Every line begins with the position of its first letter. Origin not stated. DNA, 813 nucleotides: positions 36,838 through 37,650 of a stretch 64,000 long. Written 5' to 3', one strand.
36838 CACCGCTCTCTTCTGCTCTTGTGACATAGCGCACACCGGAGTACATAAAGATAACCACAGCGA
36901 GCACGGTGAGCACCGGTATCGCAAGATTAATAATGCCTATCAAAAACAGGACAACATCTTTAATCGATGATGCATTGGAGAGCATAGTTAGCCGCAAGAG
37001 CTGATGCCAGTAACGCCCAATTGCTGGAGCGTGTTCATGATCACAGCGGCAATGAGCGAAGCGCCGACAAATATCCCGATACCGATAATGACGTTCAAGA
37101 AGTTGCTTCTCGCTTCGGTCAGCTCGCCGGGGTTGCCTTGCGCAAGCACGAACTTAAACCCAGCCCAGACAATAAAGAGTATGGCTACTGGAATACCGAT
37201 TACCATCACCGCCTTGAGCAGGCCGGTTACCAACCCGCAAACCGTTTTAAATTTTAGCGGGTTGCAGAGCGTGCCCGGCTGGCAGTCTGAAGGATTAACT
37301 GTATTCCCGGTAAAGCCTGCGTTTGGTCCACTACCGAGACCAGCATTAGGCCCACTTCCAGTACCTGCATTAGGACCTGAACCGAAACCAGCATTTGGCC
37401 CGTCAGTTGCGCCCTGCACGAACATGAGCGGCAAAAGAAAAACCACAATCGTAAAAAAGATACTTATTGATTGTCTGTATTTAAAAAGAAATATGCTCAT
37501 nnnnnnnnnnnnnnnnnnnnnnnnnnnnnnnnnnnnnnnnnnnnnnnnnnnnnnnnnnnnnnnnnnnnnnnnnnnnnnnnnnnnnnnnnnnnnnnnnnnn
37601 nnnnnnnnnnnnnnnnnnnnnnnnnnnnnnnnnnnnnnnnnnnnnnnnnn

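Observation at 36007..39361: Operon of four tandem VirB2/TrbC-like two-helix pilin-like paralogs with an orphan solute-binding protein and a SAM methyltransferase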

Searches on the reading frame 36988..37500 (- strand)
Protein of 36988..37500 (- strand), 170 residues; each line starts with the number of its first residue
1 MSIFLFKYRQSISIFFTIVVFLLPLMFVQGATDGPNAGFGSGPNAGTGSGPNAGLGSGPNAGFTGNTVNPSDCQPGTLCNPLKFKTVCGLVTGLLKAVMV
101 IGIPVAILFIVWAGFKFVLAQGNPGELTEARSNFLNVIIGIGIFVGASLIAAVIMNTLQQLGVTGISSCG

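Call 3: search_protein_families(library=pfam, proteins=[window:36988-37500:-], max_evalue=1)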
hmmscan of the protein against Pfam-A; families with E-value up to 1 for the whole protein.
window:36988-37500:- (170 aa): 3 families
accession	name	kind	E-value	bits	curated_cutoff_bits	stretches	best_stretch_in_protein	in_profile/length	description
PF18895.5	T4SS_pilin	-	1.1e-09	38.6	26.6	1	93-154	11-71/71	Type IV secretion system pilin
PF04956.18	TrbC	-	0.00072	20.2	27.9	1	87-153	37-97/98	TrbC/VIRB2 pilin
PF18910.5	DUF5665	-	0.041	14.4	27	1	137-161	14-38/56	Domain of unknown function (DUF5665)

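Call 4: search_protein_families(library=ncbifam, proteins=[window:36988-37500:-], max_evalue=1)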
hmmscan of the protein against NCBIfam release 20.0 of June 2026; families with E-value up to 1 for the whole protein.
window:36988-37500:- (170 aa): 3 families
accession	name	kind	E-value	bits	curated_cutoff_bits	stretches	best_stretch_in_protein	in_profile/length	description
NF045849.1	ICE_MMCAP2_0565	equivalog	1.9e-05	24.2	40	1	86-157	8-79/80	Mbov_0395 family pilin-like conjugal transfer protein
NF005363.0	PRK06876.1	equivalog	0.0013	18.6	71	1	64-111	31-75/80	F0F1 ATP synthase subunit C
NF045890.1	conj_pls20_p028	equivalog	0.75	8.6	150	1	91-159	58-121/377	pLS20_p028 family conjugation system transmembrane protein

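Call 7: find_encoding_contigs(protein=window:36988-37500:-, flank=10000, max_places=6)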
Protein window:36988-37500:- (170 aa): 2 contigs read that carry it; 2 places shown.
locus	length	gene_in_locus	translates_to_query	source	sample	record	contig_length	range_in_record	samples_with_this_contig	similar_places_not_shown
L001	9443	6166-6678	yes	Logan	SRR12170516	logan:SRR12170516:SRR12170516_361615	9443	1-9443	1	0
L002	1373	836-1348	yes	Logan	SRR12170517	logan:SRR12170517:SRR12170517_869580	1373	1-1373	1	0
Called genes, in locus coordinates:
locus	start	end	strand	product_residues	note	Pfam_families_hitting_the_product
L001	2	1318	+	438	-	?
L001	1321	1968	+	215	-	-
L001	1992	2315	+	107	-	PF04266:ASCH (weak)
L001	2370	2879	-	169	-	PF15891:Nuc_deoxyri_tr2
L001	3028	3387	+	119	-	-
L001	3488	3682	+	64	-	-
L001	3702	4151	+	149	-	-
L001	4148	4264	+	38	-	-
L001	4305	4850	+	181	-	PF01135:PCMT (weak), PF13489:Methyltransf_23, PF01209:Ubie_methyltran, PF13847:Methyltransf_31, PF08241:Methyltransf_11, PF08242:Methyltransf_12, PF13649:Methyltransf_25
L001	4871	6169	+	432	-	PF01547:SBP_bac_1, PF13416:SBP_bac_8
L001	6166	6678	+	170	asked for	PF18895:T4SS_pilin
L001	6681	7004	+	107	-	-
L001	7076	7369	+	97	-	PF18895:T4SS_pilin (weak)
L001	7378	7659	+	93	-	PF18895:T4SS_pilin (weak)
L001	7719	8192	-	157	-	-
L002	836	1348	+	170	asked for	PF18895:T4SS_pilin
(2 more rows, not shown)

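Call 58: search_protein_families(library=pfam, alignment_id=A4, max_evalue=0.01)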
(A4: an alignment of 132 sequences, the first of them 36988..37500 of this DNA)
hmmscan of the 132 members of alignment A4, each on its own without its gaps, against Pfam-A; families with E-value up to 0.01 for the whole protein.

A. member 1, window:36988-37500:- (170 aa): 2 families
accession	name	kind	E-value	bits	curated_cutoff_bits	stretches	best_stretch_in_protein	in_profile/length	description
PF18895.5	T4SS_pilin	-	1.1e-09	38.6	26.6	1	93-154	11-71/71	Type IV secretion system pilin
PF04956.18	TrbC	-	0.00072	20.2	27.9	1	87-153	37-97/98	TrbC/VIRB2 pilin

B. families by the number of members that match (of 132 scanned): 33 families (the first 25 are shown)
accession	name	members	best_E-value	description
PF18895.5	T4SS_pilin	122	4.1e-15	Type IV secretion system pilin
PF04956.18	TrbC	34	4.6e-08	TrbC/VIRB2 pilin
PF00520.37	Ion_trans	9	3.3e-05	Ion transport protein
PF13491.11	FtsK_4TM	2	0.00035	4TM region of DNA translocase FtsK/SpoIIIE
PF03994.20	DUF350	2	0.00097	Domain of Unknown Function (DUF350)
PF04789.21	DUF621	2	0.0055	Protein of unknown function (DUF621)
PF05552.17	MS_channel_1st_1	1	3.6e-06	Mechanosensitive ion channel, conserved TM helix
PF03991.18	Prion_octapep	1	3.9e-05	Copper binding octapeptide repeat region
PF07264.17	EI24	1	0.00087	Sulfate transporter CysZ/Etoposide-induced protein 2.4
PF06570.16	DUF1129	1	0.0015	Protein of unknown function (DUF1129)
PF10320.15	7TM_GPCR_Srsx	1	0.0022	Serpentine type 7TM GPCR chemoreceptor Srsx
PF01127.27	Sdh_cyt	1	0.0023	Succinate dehydrogenase/Fumarate reductase transmembrane subunit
PF03729.18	DUF308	1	0.0026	Short repeat of unknown function (DUF308)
PF02674.22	Colicin_V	1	0.0032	Colicin V production protein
PF00499.25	Oxidored_q3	1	0.0041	NADH-ubiquinone/plastoquinone oxidoreductase chain 6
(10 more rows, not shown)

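Call 84: search_solved_structures(query=A5, max_evalue=10, show_alignments=2)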
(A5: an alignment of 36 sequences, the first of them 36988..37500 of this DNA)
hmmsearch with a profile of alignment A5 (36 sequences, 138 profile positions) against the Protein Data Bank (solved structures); distinct sequences matched with E-value up to 10: 4.
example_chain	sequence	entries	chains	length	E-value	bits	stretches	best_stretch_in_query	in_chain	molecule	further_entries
3rko_K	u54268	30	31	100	0.39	13.6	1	99-124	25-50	NADH-QUINONE OXIDOREDUCTASE SUBUNIT K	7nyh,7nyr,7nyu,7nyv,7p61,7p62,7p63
9t5x_V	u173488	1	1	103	0.47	13.4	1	99-124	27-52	NADH-quinone oxidoreductase subunit K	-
9rbf_V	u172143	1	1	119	0.6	13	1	99-124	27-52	NuoK-86 nascent peptide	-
2gft_A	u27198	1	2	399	1.3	11.9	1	23-70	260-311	Glycosyl Hydrolase Family 53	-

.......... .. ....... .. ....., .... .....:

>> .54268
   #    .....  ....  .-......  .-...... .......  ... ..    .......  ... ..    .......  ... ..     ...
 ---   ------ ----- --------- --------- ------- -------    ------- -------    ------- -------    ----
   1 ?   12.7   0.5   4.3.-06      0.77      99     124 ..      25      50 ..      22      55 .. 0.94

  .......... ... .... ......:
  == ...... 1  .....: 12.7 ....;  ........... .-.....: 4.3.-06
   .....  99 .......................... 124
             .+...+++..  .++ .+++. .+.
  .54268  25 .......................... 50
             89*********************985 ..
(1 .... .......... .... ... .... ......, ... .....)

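Call 95: search_protein_families(library=phrogs, proteins=[window:36988-37500:-], max_evalue=0.1)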
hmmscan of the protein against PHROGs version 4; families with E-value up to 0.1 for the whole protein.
window:36988-37500:- (170 aa): 1 family
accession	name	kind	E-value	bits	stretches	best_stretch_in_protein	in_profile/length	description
phrog_7187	-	unknown function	0.089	13.1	0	34-81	383-429/527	-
